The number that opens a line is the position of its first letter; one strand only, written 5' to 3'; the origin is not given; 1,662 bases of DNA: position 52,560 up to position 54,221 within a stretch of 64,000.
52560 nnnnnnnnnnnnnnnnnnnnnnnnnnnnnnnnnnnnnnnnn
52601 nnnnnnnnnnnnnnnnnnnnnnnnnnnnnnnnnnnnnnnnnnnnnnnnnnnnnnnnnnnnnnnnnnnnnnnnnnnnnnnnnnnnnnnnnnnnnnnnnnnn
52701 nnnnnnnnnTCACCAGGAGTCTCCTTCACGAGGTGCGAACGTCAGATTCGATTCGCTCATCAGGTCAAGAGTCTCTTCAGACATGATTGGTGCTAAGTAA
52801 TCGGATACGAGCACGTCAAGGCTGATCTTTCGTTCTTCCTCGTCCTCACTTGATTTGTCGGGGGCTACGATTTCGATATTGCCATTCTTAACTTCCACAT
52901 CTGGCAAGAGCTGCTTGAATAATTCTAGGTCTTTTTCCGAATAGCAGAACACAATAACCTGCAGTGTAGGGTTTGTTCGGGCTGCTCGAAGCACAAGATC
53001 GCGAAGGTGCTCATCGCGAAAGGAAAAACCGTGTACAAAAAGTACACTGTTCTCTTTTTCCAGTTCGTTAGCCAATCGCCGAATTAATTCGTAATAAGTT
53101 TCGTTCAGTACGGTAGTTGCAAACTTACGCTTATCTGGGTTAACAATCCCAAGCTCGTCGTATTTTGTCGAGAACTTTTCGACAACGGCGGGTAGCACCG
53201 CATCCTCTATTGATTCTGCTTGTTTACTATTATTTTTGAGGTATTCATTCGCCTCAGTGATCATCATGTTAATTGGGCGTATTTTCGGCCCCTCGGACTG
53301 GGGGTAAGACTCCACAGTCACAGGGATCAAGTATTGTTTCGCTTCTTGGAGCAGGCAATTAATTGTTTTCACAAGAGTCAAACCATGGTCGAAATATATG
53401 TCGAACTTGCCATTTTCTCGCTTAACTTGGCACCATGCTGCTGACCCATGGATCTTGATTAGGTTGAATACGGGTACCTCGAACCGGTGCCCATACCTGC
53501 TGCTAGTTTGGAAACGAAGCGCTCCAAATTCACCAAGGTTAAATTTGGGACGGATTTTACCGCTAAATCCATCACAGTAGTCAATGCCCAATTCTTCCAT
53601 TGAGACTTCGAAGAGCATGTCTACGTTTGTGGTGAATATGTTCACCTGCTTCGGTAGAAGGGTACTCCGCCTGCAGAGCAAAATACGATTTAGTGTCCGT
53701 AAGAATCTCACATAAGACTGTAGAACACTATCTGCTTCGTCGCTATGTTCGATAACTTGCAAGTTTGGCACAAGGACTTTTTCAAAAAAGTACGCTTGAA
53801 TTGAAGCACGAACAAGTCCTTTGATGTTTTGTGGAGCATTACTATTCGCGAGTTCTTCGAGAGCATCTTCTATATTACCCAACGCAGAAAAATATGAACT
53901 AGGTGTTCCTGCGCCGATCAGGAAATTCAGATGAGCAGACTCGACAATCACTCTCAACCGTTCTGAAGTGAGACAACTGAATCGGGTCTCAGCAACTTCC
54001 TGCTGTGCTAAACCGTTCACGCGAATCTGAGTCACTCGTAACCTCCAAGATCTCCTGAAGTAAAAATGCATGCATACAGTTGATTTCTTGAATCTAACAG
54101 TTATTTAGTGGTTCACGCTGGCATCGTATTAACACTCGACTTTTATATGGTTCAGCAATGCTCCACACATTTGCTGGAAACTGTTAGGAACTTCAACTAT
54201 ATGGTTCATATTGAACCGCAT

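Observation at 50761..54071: SIR2-like plus HerA-like ATPase pair: a SIR2-HerA-type anti-phage cassette of foreign composition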

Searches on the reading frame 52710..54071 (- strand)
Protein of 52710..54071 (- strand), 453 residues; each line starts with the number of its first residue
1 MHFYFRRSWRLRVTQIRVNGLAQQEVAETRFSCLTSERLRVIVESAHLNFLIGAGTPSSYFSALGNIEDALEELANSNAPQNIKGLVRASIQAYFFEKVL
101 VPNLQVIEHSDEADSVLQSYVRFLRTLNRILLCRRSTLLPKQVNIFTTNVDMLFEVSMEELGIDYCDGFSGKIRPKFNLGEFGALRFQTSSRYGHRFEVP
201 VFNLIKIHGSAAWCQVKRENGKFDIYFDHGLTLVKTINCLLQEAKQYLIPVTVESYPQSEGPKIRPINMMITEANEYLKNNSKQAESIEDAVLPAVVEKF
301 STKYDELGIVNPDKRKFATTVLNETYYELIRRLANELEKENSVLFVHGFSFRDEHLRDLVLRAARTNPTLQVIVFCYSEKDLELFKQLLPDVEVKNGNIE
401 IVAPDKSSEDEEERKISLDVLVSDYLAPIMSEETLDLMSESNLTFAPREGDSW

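Call 3: search_protein_families(library=pfam, proteins=[window:52710-54071:-], max_evalue=0.01)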
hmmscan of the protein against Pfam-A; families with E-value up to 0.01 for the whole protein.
window:52710-54071:- (453 aa): 1 family
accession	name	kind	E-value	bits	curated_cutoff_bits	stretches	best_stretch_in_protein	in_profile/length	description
PF13289.12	SIR2_2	-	1.1e-08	35.7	24.5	1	324-380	68-124/141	SIR2-like domain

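Call 4: search_protein_families(library=padloc, proteins=[window:52710-54071:-], max_evalue=0.01)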
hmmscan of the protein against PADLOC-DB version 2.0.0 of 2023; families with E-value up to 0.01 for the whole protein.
window:52710-54071:- (453 aa): 26 families (the best 25 are shown)
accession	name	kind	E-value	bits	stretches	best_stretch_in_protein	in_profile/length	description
PDLC04080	SIR2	-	1.2e-51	173.9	2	38-217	16-205/347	-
PDLC04089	SIR2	-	1.1e-39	134.7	2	305-414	196-303/336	-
PDLC04084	SIR2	-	2e-36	124.1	2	97-225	140-262/414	-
PDLC04093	SIR2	-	8.8e-30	101.9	2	307-407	236-332/395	-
PDLC02186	SIR2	-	2.3e-24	84.2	2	297-376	258-335/412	-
PDLC04090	SIR2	-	2.6e-24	84.2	2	81-216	140-265/426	-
PDLC04076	SIR2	-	6.3e-23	79.6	2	305-387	263-343/406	-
PDLC04094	SIR2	-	6.1e-21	73.1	2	304-406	224-322/399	-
PDLC04081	SIR2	-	2.7e-20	70.8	2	116-216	116-211/345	-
PDLC04079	SIR2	-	4.5e-19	66.3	2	78-227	126-272/430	-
PDLC04075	SIR2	-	5.5e-17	59.6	2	306-375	278-346/414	-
PDLC04085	SIR2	-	9e-17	59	2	115-215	178-274/463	-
PDLC04087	SIR2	-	4.1e-16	56.8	2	137-219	129-202/343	-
PDLC04092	SIR2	-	5.1e-16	56.9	2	129-219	105-181/318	-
PDLC04082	SIR2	-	5.9e-12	43.1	1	115-221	101-210/345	-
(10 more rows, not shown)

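Call 5: search_solved_structures(query=window:52710-54071:-, max_evalue=0.01, show_alignments=3)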
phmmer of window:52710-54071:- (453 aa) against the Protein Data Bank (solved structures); distinct sequences matched with E-value up to 0.01: 3.
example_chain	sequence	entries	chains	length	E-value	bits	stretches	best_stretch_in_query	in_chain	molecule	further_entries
8j4u_A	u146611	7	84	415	8.8e-13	51.2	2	283-377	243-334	SIR2-like domain-containing protein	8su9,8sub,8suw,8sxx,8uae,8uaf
8yhx_G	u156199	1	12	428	9.6e-13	51.1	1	60-215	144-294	SIR2 family protein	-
8w9l_A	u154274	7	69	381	2.4e-11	46.5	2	140-181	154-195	SIR2-like domain-containing protein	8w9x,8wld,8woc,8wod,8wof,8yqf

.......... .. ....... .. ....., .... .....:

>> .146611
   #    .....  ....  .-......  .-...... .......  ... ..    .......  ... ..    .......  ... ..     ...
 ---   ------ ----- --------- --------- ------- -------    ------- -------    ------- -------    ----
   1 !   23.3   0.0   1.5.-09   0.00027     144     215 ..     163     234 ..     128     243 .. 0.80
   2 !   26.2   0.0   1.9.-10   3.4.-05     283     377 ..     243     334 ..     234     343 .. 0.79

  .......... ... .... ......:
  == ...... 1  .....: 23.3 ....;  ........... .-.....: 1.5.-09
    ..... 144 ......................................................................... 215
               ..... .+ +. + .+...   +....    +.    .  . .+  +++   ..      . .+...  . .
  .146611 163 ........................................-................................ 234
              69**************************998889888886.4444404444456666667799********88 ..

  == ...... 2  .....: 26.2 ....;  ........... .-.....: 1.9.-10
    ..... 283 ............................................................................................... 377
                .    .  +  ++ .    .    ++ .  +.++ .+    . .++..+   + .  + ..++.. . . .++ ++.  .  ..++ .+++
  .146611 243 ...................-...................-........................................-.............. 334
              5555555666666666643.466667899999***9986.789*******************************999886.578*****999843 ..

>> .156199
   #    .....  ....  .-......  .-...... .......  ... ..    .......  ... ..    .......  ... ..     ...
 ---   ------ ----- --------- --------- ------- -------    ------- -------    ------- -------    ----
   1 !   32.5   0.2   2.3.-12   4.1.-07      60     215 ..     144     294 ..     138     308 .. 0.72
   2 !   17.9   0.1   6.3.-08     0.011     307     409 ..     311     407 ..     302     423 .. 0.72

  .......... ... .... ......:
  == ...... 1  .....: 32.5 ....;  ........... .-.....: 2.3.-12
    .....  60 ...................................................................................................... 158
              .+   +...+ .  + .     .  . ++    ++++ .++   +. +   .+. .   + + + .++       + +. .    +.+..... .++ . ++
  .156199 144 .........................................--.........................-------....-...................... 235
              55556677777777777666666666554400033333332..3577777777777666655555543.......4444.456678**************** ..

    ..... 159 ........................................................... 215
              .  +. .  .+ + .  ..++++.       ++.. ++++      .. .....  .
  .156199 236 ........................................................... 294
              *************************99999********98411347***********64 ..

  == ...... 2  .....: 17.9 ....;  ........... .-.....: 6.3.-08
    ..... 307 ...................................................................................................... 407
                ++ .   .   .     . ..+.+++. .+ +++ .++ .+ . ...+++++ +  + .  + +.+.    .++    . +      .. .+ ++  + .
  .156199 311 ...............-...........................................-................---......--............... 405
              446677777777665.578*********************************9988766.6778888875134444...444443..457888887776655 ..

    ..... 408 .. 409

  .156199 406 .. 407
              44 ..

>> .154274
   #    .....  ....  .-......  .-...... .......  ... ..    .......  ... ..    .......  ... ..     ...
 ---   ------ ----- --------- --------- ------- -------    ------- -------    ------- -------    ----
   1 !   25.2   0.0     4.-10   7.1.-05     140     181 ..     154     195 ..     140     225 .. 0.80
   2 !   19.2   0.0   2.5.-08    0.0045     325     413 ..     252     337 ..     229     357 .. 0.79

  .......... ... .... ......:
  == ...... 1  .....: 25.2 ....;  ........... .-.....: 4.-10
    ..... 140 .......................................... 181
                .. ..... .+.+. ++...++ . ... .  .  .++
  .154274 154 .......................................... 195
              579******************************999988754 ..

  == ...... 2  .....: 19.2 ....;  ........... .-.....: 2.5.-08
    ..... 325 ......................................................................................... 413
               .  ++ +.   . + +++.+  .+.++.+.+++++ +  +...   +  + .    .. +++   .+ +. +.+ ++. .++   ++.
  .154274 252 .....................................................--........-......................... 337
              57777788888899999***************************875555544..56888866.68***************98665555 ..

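Call 15: find_homologous_proteins(query=window:52710-54035:-, max_evalue=0.00001)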
Query window:52710-54035:- (441 aa): 571 proteins with E <= 0.00001 among 7760 candidates; the best 120 are listed.
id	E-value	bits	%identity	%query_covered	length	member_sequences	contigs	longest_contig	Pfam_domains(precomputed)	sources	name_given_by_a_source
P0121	4.6e-290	979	100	100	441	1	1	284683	PF13289.13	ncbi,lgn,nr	ncbi:MAG: SIR2 family protein [Trueperella sp.]|nr:SIR2 family protein [Trueperella sp.]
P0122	1.3e-187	642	70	96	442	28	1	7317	PF13289.13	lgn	-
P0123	9.8e-187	639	70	96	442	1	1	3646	PF13289.13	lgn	-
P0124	4.5e-186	637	70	96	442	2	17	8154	PF13289.13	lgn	-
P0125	1.0e-185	636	69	96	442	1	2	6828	PF13289.13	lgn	-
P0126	7.7e-185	633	69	95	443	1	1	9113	PF13289.13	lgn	-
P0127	8.6e-185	633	70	95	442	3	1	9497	PF13289.13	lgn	-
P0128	1.1e-184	632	68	95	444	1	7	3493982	PF13289.13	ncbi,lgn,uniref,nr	ncbi:hypothetical protein GGQ54_002265 [Naumannella cuiyingiana]|uniref:SIR2-like domain-containing 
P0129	1.4e-184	632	69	95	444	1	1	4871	PF13289.13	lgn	-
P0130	5.1e-184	630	70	96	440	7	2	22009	PF13289.13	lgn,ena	-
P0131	1.8e-183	628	69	96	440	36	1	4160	PF13289.13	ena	-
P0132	5.4e-183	627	70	96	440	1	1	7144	PF13289.13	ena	-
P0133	7.6e-183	626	69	96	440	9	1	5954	PF13289.13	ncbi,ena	-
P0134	8.1e-183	626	69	96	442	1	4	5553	PF13289.13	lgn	-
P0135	2.0e-182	625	69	96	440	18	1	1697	PF13289.13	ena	-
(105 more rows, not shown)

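Call 57: predict_structure(alignment_id=A1)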
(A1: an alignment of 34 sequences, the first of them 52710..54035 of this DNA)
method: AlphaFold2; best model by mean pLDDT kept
length: 441 residues; sequences in the alignment: 34
mean_pLDDT: 62.8   pTM: 0.62
mean pLDDT of the five models: 62.8, 54.2, 51.9, 49.4, 49.4
residues with pLDDT >= 90: 20; 70-90: 154; 50-70: 155; < 50: 112
segments of 3 or more residues with pLDDT < 50: 11-20, 42-51, 150-188, 195-202, 209-213, 244-247, 304-315, 421-441
pLDDT, mean of each block of 10 residues (from residue 1): 56 38 73 76 40 67 88 90 74 63 63 73 64 62 54 41 30 32 39 50 54 55 85 86 51 84 82 61 88 67 46 51 70 74 72 78 75 72 70 67 66 70 40 29 26
secondary structure, 60 per line:
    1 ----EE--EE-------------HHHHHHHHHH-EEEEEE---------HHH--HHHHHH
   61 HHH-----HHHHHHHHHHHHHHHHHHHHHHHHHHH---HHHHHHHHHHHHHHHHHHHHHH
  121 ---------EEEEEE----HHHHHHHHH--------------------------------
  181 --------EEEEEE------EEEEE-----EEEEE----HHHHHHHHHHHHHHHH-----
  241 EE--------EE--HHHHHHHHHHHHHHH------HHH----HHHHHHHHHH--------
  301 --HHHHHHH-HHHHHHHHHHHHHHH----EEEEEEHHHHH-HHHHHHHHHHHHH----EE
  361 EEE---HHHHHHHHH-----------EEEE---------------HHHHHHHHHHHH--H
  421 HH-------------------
elements in order: H24-33 E35-40 H55-63 H69-95 H99-120 E130-135 H140-148 E189-194 E201-205 E211-215 H220-235 H255-269 H283-292 H303-309 H311-325 E330-335 H336-340 H342-354 E359-363 H367-375 E387-390 H406-417

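Call 61: fold_search(model_id=the predicted structure, library=pdb)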
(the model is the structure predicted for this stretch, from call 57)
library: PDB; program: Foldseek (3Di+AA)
matches with E <= 10: 445; with E <= 0.001: 37
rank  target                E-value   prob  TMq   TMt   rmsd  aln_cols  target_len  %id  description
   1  8su9_D                2.6e-08  1.00  0.43  0.46  11.8       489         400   14  E. coli SIR2-HerA complex (hexamer HerA bound with dodecamer Sir2) (released 2024-03-27)
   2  8sub_B                1.3e-07  1.00  0.42  0.46   9.7       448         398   15  E. coli SIR2-HerA complex (dodecamer SIR2 pentamer HerA) (released 2023-12-27)
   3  8sub_E                1.3e-07  1.00  0.37  0.40  13.8       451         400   16  E. coli SIR2-HerA complex (dodecamer SIR2 pentamer HerA) (released 2023-12-27)
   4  8uae_B                1.8e-07  1.00  0.34  0.39  14.8       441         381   16  E. coli Sir2_HerA complex (12:6) with ATPgamaS (released 2023-12-27)
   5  8uae_F                1.9e-07  1.00  0.43  0.49   9.4       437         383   16  E. coli Sir2_HerA complex (12:6) with ATPgamaS (released 2023-12-27)
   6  8sub_I                1.9e-07  1.00  0.40  0.44   9.8       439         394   14  E. coli SIR2-HerA complex (dodecamer SIR2 pentamer HerA) (released 2023-12-27)
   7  8sub_G                1.9e-07  1.00  0.40  0.44  10.5       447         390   16  E. coli SIR2-HerA complex (dodecamer SIR2 pentamer HerA) (released 2023-12-27)
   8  8sxx_F                2.7e-07  1.00  0.41  0.46  11.2       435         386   15  E. coli dodecamer SIR2 (released 2023-12-27)
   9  8sxx_L                4.3e-07  1.00  0.41  0.46  10.8       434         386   16  E. coli dodecamer SIR2 (released 2023-12-27)
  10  8suw_B                4.3e-07  1.00  0.36  0.40  14.3       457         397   14  E. coli SIR2-HerA complex (dodecamer SIR2 bound 4 protomers of HerA) (released 2024-03-27)
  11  8sub_K                4.5e-07  1.00  0.39  0.43  10.5       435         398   15  E. coli SIR2-HerA complex (dodecamer SIR2 pentamer HerA) (released 2023-12-27)
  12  8wld_J                5.1e-07  1.00  0.42  0.53  12.4       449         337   16  Cryo-EM structure of SIR2/HerA antiphage complex (released 2024-09-11)
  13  8wld_Q                5.3e-07  1.00  0.39  0.49  13.9       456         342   16  Cryo-EM structure of SIR2/HerA antiphage complex (released 2024-09-11)
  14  8sub_A                5.9e-07  1.00  0.38  0.42  11.0       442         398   15  E. coli SIR2-HerA complex (dodecamer SIR2 pentamer HerA) (released 2023-12-27)
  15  8suw_F                6.3e-07  1.00  0.35  0.38  14.6       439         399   15  E. coli SIR2-HerA complex (dodecamer SIR2 bound 4 protomers of HerA) (released 2024-03-27)
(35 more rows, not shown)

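Call 83: search_protein_families(library=ncbifam, proteins=[window:52710-54035:-], max_evalue=0.001)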
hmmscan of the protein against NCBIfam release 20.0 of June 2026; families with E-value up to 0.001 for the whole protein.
window:52710-54035:- (441 aa): 2 families
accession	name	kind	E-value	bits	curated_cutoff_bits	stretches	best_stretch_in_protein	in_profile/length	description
NF042942.1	SIR2_antiphage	equivalog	1.2e-22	80.5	500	2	289-365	256-330/392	SIR2 family anti-phage-associated protein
NF041814.1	Avs5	equivalog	0.0003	18.8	1000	1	311-401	375-458/763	AVAST type 5 anti-phage protein Avs5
